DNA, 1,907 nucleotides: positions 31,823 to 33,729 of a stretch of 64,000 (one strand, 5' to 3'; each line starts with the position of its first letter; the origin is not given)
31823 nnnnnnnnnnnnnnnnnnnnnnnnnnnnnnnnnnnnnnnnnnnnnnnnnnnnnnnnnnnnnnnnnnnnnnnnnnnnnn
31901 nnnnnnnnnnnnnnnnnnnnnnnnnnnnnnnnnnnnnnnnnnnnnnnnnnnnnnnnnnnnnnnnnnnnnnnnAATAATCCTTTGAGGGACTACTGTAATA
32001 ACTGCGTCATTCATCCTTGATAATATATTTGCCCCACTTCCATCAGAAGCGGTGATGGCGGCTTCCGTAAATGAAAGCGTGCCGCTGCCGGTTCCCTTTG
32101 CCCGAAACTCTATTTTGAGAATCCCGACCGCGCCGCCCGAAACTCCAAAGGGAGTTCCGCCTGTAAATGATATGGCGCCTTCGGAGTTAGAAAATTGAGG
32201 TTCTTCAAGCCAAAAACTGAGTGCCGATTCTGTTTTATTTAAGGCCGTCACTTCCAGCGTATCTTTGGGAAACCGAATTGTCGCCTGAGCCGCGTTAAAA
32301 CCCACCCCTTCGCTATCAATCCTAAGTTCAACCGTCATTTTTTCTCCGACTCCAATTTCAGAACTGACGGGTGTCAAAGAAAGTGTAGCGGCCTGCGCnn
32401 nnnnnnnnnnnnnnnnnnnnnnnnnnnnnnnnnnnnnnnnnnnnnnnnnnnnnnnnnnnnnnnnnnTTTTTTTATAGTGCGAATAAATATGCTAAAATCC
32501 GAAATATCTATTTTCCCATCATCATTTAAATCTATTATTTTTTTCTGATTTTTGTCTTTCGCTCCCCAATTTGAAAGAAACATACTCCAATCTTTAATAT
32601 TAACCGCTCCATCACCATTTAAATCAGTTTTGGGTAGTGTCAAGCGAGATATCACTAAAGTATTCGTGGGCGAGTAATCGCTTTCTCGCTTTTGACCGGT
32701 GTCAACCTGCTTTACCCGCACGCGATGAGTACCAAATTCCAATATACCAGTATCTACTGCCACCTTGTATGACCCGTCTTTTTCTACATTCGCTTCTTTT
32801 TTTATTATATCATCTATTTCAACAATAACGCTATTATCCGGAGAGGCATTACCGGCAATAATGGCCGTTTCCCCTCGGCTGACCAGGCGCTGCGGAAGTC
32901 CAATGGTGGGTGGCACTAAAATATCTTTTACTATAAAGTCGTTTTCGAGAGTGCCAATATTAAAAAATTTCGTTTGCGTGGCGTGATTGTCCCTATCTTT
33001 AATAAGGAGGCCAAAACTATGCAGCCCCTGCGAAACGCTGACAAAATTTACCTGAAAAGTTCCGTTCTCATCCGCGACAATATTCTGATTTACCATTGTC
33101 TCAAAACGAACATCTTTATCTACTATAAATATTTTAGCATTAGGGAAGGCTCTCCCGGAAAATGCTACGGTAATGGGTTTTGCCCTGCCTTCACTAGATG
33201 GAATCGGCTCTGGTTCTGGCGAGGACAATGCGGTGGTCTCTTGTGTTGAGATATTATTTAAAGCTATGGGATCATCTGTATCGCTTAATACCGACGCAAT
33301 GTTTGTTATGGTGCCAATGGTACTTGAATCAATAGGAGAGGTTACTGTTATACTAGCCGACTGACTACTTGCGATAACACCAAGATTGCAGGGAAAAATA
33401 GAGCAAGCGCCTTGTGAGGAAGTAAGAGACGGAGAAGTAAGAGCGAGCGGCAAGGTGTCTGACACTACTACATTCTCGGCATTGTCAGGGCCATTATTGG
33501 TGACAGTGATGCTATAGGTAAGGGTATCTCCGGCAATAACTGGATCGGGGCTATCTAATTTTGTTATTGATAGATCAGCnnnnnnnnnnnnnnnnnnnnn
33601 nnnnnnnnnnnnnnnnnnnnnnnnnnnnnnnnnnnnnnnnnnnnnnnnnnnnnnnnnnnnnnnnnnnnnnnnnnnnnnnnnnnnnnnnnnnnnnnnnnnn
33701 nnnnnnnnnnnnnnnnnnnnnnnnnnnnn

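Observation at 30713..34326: Adjacent cohesin-like and dockerin-bearing surface proteins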

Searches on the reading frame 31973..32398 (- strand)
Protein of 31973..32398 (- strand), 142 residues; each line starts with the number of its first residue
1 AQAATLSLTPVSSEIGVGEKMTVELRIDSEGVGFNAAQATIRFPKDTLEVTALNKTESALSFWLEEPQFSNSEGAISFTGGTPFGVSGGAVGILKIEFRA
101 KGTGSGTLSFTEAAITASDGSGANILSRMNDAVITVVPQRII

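Call 30: search_solved_structures(query=A2, max_evalue=1, show_alignments=2)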
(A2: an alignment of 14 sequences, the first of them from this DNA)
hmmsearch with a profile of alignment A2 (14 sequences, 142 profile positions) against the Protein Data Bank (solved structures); distinct sequences matched with E-value up to 1: 8.
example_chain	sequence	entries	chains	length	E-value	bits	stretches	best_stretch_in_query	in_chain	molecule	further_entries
5m2o_A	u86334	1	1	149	0.034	17.1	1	11-61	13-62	Putative cellulosomal scaffoldin protein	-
5aoz_A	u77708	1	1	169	0.037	17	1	11-61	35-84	PUTATIVE CELLULOSOMAL SCAFFOLDIN PROTEIN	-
5m2s_A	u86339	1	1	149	0.077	16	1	12-60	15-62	Putative cellulosomal scaffoldin protein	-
5ix3_A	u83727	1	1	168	0.27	14.2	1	45-72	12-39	Diamine N-acetyltransferase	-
8fv0_C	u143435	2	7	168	0.27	14.2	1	45-72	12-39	Diamine N-acetyltransferase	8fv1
5eyx_A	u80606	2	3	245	0.42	13.6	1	18-94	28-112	Centrolobium tomentosum lectin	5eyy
7urp_A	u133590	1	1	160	0.45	13.5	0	11-54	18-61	Ribonucleases G and E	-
9c4i_A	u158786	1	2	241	0.59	13.1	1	17-94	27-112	Mannose-specific lectin CML-1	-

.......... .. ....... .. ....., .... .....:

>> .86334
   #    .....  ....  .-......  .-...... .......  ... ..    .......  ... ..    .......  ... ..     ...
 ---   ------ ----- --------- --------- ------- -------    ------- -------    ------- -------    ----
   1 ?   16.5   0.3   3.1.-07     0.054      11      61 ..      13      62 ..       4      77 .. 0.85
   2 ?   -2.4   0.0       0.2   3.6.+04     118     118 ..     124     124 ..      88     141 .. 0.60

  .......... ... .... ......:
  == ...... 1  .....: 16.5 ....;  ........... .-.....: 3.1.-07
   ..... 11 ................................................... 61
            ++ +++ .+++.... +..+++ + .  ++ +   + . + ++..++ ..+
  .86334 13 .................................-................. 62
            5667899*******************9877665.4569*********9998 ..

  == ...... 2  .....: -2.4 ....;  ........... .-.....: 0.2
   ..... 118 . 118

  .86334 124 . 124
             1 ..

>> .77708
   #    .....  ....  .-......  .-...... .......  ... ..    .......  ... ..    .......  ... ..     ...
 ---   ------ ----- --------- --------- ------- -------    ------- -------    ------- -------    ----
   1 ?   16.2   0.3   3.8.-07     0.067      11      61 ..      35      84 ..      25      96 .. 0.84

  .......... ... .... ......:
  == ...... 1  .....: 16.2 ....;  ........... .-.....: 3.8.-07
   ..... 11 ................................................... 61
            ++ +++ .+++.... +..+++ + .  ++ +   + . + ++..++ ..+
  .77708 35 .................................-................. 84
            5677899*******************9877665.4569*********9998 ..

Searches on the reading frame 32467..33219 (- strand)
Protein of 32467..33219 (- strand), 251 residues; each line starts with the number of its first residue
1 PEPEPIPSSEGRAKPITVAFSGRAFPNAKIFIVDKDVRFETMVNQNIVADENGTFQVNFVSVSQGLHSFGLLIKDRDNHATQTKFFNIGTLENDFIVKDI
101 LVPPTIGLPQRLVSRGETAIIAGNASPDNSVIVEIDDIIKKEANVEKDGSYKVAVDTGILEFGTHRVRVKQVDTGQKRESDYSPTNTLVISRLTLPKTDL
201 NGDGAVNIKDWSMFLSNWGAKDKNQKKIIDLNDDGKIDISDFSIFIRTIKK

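Call 60: predict_structure(alignment_id=A5)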
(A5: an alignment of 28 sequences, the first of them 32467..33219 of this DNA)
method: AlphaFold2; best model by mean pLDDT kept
length: 251 residues; sequences in the alignment: 28
mean_pLDDT: 84.9   pTM: 0.67
mean pLDDT of the five models: 84.9, 83.8, 83.8, 82.4, 82.0
residues with pLDDT >= 90: 118; 70-90: 101; 50-70: 20; < 50: 12
segments of 3 or more residues with pLDDT < 50: 1-11
pLDDT, mean of each block of 10 residues (from residue 1): 41 74 93 72 74 89 84 91 87 86 93 89 96 95 96 94 95 93 94 69 79 91 88 85 78 55
secondary structure, 60 per line:
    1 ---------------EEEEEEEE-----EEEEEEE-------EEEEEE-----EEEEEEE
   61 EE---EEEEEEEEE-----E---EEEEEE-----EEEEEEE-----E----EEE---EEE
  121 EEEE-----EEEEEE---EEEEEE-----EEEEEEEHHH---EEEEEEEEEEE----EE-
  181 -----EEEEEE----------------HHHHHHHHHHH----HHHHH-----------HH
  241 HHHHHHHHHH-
elements in order: E16-23 E29-35 E43-48 E54-62 E66-74 E84-89 E95-101 E112-114 E118-124 E130-135 E139-144 E150-156 E163-173 E186-191 H208-218 H223-227 H239-250

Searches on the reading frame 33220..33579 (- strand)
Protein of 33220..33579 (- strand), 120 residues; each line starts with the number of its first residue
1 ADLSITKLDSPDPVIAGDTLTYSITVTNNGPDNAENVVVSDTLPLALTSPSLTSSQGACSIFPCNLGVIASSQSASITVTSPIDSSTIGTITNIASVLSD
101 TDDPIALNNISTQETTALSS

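Call 74: search_solved_structures(query=window:33220-33579:-, max_evalue=0.01, show_alignments=2)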
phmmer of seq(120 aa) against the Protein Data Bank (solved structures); distinct sequences matched with E-value up to 0.01: 0.
